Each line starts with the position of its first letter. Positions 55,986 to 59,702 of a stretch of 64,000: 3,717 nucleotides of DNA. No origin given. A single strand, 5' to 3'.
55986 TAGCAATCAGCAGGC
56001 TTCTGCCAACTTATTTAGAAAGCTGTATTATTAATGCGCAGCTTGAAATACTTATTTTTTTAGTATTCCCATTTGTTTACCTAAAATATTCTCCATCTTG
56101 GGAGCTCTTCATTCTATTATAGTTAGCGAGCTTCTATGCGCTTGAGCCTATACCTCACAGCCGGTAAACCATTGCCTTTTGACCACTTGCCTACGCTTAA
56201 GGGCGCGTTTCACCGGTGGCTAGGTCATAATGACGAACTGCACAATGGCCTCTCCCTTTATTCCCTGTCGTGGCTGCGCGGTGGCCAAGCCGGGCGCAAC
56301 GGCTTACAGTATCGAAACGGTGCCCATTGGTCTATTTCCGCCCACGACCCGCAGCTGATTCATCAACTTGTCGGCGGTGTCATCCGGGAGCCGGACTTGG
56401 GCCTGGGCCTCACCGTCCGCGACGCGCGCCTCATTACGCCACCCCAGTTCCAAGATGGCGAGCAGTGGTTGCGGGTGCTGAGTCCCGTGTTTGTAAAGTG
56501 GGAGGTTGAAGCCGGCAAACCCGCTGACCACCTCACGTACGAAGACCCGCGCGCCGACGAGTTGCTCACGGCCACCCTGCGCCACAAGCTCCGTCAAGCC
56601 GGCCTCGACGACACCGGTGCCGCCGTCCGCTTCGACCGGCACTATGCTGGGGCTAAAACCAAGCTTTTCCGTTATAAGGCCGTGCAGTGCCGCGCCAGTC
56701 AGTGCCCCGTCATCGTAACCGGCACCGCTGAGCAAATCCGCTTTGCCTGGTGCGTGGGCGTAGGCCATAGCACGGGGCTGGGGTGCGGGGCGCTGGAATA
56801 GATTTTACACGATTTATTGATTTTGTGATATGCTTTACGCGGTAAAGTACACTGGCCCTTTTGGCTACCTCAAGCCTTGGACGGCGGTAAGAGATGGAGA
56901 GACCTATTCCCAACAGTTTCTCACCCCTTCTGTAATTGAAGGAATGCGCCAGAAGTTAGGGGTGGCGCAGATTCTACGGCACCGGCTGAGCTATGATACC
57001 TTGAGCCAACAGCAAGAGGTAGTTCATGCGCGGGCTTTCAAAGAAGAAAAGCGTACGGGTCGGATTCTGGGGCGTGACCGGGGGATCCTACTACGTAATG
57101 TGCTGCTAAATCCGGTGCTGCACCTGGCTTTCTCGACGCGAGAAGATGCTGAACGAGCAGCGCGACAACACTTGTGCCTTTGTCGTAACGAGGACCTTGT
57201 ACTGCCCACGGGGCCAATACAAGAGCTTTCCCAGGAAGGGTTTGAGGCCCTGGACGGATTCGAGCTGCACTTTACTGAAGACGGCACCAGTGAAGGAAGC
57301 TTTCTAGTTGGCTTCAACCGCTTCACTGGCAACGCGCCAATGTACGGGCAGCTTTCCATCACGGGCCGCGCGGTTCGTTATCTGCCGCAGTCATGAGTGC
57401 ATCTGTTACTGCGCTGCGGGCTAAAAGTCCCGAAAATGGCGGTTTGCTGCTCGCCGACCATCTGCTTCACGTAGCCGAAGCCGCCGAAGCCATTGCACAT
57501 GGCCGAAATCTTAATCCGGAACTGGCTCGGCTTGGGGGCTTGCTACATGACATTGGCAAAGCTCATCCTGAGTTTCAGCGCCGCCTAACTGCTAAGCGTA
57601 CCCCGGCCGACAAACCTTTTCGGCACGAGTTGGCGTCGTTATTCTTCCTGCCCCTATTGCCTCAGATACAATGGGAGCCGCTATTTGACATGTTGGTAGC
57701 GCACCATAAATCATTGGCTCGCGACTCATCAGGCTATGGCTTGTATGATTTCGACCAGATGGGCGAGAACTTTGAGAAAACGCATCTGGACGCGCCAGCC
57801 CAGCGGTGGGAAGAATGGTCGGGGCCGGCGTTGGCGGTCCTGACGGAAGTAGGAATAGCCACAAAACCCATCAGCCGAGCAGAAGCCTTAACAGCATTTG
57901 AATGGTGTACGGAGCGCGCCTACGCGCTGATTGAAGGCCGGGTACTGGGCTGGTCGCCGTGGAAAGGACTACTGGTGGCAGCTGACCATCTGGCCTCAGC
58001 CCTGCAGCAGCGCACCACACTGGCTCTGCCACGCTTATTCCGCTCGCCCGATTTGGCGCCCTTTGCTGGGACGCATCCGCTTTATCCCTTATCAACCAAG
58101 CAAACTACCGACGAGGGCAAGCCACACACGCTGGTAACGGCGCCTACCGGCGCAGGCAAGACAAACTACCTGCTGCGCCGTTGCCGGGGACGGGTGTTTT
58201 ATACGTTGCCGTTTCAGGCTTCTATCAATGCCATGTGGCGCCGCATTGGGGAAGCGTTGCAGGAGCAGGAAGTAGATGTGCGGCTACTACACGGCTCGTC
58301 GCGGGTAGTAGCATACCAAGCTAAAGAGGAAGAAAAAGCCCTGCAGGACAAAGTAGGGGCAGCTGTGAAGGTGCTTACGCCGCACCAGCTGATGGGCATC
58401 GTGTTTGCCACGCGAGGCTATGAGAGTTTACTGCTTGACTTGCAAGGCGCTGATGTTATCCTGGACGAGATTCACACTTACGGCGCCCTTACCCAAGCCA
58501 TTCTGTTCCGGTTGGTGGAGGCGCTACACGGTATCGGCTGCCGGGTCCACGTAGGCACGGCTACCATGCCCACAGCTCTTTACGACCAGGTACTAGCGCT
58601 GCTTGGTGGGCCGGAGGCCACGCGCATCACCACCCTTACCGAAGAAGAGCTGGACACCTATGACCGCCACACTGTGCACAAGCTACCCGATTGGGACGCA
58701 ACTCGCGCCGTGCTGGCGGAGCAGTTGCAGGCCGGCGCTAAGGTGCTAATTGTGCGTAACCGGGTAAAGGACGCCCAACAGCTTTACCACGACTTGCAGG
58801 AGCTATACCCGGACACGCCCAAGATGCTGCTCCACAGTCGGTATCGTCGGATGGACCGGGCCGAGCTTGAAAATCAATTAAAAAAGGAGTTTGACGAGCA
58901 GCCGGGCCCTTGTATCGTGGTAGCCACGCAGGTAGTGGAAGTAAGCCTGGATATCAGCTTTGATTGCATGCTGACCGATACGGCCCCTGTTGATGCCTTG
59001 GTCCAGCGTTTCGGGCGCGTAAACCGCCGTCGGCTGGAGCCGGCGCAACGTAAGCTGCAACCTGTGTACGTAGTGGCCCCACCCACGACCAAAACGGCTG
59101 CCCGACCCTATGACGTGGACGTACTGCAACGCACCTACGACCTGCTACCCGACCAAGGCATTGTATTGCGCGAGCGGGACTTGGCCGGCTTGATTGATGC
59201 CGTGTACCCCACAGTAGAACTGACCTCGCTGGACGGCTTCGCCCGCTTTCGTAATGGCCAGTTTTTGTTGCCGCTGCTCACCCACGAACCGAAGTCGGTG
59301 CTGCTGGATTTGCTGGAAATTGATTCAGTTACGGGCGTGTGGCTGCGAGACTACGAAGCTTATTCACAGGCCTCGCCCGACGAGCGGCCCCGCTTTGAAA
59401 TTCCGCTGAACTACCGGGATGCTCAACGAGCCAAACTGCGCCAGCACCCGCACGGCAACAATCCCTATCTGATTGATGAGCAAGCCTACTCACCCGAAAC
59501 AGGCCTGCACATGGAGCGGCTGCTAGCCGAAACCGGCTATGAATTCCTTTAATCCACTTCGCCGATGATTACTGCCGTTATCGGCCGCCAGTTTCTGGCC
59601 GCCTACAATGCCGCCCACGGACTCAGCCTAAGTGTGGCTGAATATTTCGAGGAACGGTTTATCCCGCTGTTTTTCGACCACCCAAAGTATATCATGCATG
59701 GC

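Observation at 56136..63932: Type I CRISPR-Cas gene set with non-canonical order (cas6-cas5-cas3-large subunit-cas7-cas4-cas1-cas2) and no array inside the window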

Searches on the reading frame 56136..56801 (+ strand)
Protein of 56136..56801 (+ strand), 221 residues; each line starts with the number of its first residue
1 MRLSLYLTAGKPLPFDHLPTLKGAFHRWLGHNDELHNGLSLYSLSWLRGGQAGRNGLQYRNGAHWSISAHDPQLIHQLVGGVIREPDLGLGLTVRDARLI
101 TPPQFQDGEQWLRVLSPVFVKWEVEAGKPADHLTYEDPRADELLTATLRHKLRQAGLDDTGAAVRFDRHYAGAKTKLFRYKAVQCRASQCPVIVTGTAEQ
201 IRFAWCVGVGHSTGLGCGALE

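Call 3: search_protein_families(library=ncbifam, proteins=[window:56136-56801:+], max_evalue=0.1)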
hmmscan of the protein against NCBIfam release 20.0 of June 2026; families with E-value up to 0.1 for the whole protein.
window:56136-56801:+ (221 aa): 1 family
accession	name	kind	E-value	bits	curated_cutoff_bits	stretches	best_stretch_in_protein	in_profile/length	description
TIGR01877.1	cas_cas6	equivalog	1e-13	52.2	58.65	1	35-221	2-200/200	CRISPR-associated endoribonuclease Cas6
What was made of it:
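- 56136..56801 (+): cas6 (221 aa), the crRNA-processing endoribonuclease. NCBIfam TIGR01877 at 1e-13, 52 bits, just below its cut-off of 58.65 (call 3).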

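Call 4: search_protein_families(library=pfam, proteins=[window:56136-56801:+], max_evalue=0.1)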
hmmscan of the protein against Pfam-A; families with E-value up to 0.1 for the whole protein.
window:56136-56801:+ (221 aa): 1 family
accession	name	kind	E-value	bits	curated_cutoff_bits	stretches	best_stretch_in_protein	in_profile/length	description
PF01881.21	Cas_Cas6_C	-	8.2e-08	33.5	23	1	102-221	3-124/125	CRISPR associated protein Cas6, C-terminal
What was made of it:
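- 56136..56801 (+): Pfam Cas_Cas6_C at 8e-08, above its cut-off (call 4).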

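Call 5: search_protein_families(library=padloc, proteins=[window:56136-56801:+], max_evalue=0.1)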
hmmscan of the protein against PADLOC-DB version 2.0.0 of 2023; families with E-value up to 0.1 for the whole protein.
window:56136-56801:+ (221 aa): 13 families
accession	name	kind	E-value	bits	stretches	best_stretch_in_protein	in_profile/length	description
PDLC02101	Cas6b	-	2.3e-82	274.1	1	1-220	1-217/218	-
PDLC01782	Cas6b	-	7.2e-21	73.3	1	1-221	1-232/235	-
PDLC00956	Cas6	-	2.7e-14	52.2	1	35-221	2-200/200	CRISPR-associated endoribonuclease Cas6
PDLC01372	Cas6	-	6.4e-11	40.8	1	46-220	56-233/235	"CAS-I,CAS-II,CAS-III,CAS-IV,CAS-V,CAS-VI; crRNAmaturation"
PDLC01265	Cas6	-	1.7e-10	40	1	63-221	23-179/179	"CAS-I,CAS-II,CAS-III,CAS-IV,CAS-V,CAS-VI; crRNAmaturation"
PDLC01609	Cas6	-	3.3e-10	38.8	1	92-221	15-136/137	"CAS-I,CAS-II,CAS-III,CAS-IV,CAS-V,CAS-VI; crRNAmaturation"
PDLC01451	Cas6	-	2.4e-09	35.8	1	1-221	1-216/219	"CAS-I,CAS-II,CAS-III,CAS-IV,CAS-V,CAS-VI; crRNAmaturation"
PDLC01718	typeIV_Cas6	-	2.6e-09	35.2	1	52-219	66-236/262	Cas6_7_IV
PDLC01786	Cas6b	-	3.7e-08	31.5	1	73-220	88-227/228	-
PDLC01783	Cas6b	-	8.5e-06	23.7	1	67-221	73-223/225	-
PDLC02045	Cas6d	-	0.0024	15.6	1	189-219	201-231/241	-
PDLC01788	Cas6b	-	0.004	15.2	1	63-221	61-216/219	-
PDLC02098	Cas6_IIIa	-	0.0045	15.5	1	71-220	58-197/200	-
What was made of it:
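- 56136..56801 (+): PADLOC Cas6b PDLC02101 at 2.3e-82, full length (call 5).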

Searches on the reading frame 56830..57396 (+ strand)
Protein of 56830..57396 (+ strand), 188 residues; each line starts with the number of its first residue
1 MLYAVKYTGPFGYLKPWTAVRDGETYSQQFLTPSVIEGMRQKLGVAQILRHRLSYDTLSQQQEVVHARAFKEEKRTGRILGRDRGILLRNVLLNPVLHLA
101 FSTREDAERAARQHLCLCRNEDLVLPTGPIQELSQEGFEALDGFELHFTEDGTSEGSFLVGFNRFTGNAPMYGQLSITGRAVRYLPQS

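Call 3: search_protein_families(library=ncbifam, proteins=[window:56830-57396:+], max_evalue=0.1)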
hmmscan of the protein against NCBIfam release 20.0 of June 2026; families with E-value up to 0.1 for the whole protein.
window:56830-57396:+ (188 aa): 1 family
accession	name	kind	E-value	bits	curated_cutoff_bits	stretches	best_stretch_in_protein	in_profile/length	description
TIGR03744.1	traC_PFL_4706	equivalog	0.054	11.3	520.6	1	55-115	808-868/892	conjugative transfer ATPase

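Call 4: search_protein_families(library=pfam, proteins=[window:56830-57396:+], max_evalue=0.1)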
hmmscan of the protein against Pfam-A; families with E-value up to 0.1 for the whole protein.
window:56830-57396:+ (188 aa): 0 families
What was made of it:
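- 56830..57396 (+): cas5 (188 aa), the Cascade subunit expected to cap the crRNA 5' handle. Pfam and NCBIfam have nothing (calls 3, 4).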

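Call 5: search_protein_families(library=padloc, proteins=[window:56830-57396:+], max_evalue=0.1)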
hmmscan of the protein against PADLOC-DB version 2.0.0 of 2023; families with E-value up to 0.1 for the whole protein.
window:56830-57396:+ (188 aa): 2 families
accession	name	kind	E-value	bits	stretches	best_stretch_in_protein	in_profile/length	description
PDLC02093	Cas5b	-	1.1e-79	264.7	1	1-183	1-176/177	-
PDLC01480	Cas5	-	1.2e-75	251.4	1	2-183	1-177/178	CAS-I-B; effector_G5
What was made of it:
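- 56830..57396 (+): PADLOC Cas5b PDLC02093 at 1.1e-79 and Cas5 'CAS-I-B effector_G5' at 1.2e-75, both full length (call 5).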

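Call 34: find_homologous_proteins(query=window:56830-57396:+)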
Query window:56830-57396:+ (188 aa): 3146 proteins with E <= 0.001 among 3316 candidates; the best 120 are listed.
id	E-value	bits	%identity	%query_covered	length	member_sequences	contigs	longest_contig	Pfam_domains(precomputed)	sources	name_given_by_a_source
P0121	2.3e-121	420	100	100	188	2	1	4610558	-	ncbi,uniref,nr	ncbi:hypothetical protein [Hymenobacter sublimis]|uniref:Uncharacterized protein n=1 Tax=Hymenobacte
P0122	1.5e-103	362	89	100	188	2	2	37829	-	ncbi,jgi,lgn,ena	-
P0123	7.3e-101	353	87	99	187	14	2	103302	-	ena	-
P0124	9.4e-101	353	84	99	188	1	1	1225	-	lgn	-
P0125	2.2e-100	352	86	100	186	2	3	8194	-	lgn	-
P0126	3.2e-100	351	84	100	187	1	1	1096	-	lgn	-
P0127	1.7e-99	349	87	99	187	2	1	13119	-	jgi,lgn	jgi:hypothetical protein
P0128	7.6e-99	347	84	99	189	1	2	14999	-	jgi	jgi:hypothetical protein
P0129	1.4e-98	346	83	100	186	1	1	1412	-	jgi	jgi:hypothetical protein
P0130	1.5e-98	346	82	99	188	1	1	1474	-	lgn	-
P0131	1.7e-98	346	84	100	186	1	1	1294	-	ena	-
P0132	2.8e-98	345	84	100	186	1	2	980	-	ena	-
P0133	7.9e-98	343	83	99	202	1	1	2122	-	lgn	-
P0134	1.7e-97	342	83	100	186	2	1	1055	-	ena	-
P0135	3.6e-97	341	83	99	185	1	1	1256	-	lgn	-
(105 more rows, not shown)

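Call 49: predict_structure(alignment_id=A3)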
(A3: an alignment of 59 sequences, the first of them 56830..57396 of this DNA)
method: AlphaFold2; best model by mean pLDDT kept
length: 188 residues; sequences in the alignment: 59
mean_pLDDT: 86.5   pTM: 0.80
mean pLDDT of the five models: 86.5, 86.2, 85.9, 84.8, 84.6
residues with pLDDT >= 90: 87; 70-90: 79; 50-70: 21; < 50: 1
segments of 3 or more residues with pLDDT < 50: none
pLDDT, mean of each block of 10 residues (from residue 1): 95 60 60 88 96 90 84 89 84 91 98 83 91 98 92 88 86 91 78
secondary structure, 60 per line:
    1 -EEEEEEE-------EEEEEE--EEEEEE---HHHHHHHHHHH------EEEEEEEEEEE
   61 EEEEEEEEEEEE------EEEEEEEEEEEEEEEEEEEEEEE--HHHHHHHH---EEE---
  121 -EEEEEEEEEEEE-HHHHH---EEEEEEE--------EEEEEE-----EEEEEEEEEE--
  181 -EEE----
elements in order: E2-8 E16-21 E24-29 H33-43 E50-72 E79-101 H104-111 E115-117 E122-133 H135-139 E143-149 E158-163 E169-178 E182-184
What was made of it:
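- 56830..57396 (+): The AF2 model has pLDDT 86.5 and an RRM core with a long beta-hairpin (call 49).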

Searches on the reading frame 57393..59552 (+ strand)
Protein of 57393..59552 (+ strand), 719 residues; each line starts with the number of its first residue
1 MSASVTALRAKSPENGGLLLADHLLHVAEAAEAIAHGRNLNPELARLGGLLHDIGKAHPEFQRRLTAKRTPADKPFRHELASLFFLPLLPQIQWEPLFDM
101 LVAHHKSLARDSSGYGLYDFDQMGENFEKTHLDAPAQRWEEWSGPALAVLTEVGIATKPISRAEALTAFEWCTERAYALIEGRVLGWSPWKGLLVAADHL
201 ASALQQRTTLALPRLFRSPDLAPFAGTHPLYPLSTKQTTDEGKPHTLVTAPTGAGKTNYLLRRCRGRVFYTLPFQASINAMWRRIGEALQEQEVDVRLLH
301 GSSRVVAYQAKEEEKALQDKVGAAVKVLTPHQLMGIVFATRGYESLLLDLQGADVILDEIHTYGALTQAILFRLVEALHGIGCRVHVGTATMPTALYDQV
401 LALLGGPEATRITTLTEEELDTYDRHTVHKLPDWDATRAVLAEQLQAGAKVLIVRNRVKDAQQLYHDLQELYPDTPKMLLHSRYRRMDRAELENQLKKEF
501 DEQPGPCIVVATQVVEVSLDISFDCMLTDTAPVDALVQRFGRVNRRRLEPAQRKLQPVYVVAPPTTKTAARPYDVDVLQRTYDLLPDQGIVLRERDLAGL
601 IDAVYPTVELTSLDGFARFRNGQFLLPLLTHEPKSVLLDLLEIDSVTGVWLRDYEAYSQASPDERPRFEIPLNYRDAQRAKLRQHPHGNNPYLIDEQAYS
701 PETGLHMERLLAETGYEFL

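Call 3: search_protein_families(library=ncbifam, proteins=[window:57393-59552:+], max_evalue=0.1)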
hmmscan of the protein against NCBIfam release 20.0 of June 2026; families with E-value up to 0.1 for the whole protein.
window:57393-59552:+ (719 aa): 19 families
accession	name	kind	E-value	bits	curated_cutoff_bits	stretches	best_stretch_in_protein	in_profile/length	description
TIGR01587.1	cas3_core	equivalog_domain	2.6e-60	204.4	102.45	1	246-585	2-355/358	CRISPR-associated helicase Cas3'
TIGR02621.3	cas3_GSU0051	exception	3.5e-45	155.1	400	2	353-596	169-417/854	type I-G CRISPR-associated helicase/endonuclease Cas3g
NF007248.0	PRK09694.1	equivalog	4.6e-35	120.9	569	2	426-568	539-685/878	CRISPR-associated helicase/endonuclease Cas3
TIGR01596.1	cas3_HD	equivalog_domain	1.8e-19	70.5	43.45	1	20-203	1-178/178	CRISPR-associated endonuclease Cas3''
TIGR02562.1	cas3_yersinia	equivalog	1e-16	60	565.95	2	489-553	823-886/1110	type I-F CRISPR-associated helicase Cas3f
TIGR00277.1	HDIG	domain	2.4e-08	33.8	27.6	1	21-58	6-43/84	HDIG domain-containing metalloprotein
TIGR04121.1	DEXH_lig_assoc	equivalog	2.6e-06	25.4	850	1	243-555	28-355/804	ligase-associated DNA damage response DEXH box helicase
NF008168.0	PRK10917.2-2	equivalog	0.00017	20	718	1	457-522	593-654/795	ATP-dependent DNA helicase RecG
TIGR00643.1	recG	equivalog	0.0002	20.2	659.4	1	339-530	351-534/629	ATP-dependent DNA helicase RecG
TIGR00580.2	mfd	equivalog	0.00021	19.8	800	1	438-522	632-711/907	transcription-repair coupling factor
NF005519.0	PRK07152.1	equivalog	0.00072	18.6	315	1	22-67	199-244/361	nicotinate-nucleotide adenylyltransferase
TIGR03158.1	cas3_cyano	exception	0.0017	17.5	69.1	0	507-543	319-356/357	type I-D CRISPR-associated helicase Cas3'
TIGR03319.1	RNase_Y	equivalog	0.0059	15.2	454.35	1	22-57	332-367/514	ribonuclease Y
NF008165.0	PRK10917.1-3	equivalog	0.018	13.6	711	1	457-522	491-552/692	ATP-dependent DNA helicase RecG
NF045665.1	NTPtran_DVU1551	equivalog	0.038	13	315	1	22-61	220-264/359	DVU_1551 family NTP transferase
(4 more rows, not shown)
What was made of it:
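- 57393..59552 (+): cas3 (719 aa), a fused HD nuclease and SF2 helicase. It overlaps cas5 by 4 nt. NCBIfam cas3_core at 204 bits and cas3_HD at 70 bits, both above their cut-offs (call 3).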

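Call 4: search_protein_families(library=pfam, proteins=[window:57393-59552:+], max_evalue=0.1)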
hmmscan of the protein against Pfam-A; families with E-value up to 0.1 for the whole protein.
window:57393-59552:+ (719 aa): 8 families
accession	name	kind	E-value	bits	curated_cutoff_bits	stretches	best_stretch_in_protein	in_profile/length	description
PF22590.2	Cas3-like_C_2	-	1e-35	122.6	27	1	448-547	2-105/106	CRISPR-associated nuclease/helicase Cas3, C-terminal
PF00270.35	DEAD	-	3.8e-10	40.2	26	1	241-395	13-163/167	DEAD/DEAH box helicase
PF01966.28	HD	-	5.8e-09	36.7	22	1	21-72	2-52/116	HD domain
PF18019.7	Cas3_HD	-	3.2e-07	31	23.1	1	17-138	12-151/207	Cas3, HD domain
PF00271.37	Helicase_C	-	9.9e-06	26.2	23.5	1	442-546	7-109/110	Helicase conserved C-terminal domain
PF08668.18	HDOD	-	0.0036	17.2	22.9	1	20-56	95-132/196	HDOD domain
PF13401.12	AAA_22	-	0.0078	17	27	0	242-300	4-65/130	AAA domain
PF04851.21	ResIII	-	0.054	13.8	22.5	0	236-263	16-43/164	Type III restriction enzyme, res subunit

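Call 5: search_protein_families(library=padloc, proteins=[window:57393-59552:+], max_evalue=0.1)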
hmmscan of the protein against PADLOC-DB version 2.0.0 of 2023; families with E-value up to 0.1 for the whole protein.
window:57393-59552:+ (719 aa): 40 families (the best 25 are shown)
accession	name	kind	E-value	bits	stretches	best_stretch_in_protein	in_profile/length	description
PDLC02079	Cas3b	-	3.5e-268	889.4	1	7-709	4-687/691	-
PDLC01761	Cas3b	-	2.1e-120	401.6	1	7-709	3-698/705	-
PDLC01762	Cas3b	-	3e-82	275.3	1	50-708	53-684/692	-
PDLC01757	Cas3b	-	3.2e-82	275.1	1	20-616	13-560/676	-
PDLC01767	Cas3e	-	1e-71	240.4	1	8-606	25-568/680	-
PDLC01710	Cas3a1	-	2.2e-70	236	1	248-561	223-556/745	Cas3_1_CAS-I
PDLC01252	Cas3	-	1.1e-65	220.2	1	246-585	2-321/324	CAS-I; effector_G3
PDLC00938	Cas3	-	6.9e-61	204.4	1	246-585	2-355/358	CRISPR-associated helicase Cas3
PDLC02081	Cas3b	-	1.6e-55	186.9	2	243-607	204-578/705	-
PDLC01765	Cas3c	-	5.1e-46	155.8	2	248-565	188-480/612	-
PDLC02080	Cas3b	-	2.1e-45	153.4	2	293-582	328-600/709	-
PDLC01759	Cas3b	-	2e-41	140.5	2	245-609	232-593/711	-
PDLC01770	Cas3g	-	2.3e-41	140.1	2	231-585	16-374/733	-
PDLC01769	Cas3g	-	9.4e-38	128.4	2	443-586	267-404/836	-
PDLC01760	Cas3b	-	3.1e-36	123.1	1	244-548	262-558/734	-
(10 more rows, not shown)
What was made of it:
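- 57393..59552 (+): PADLOC Cas3b PDLC02079 at 3.5e-268 (call 5).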
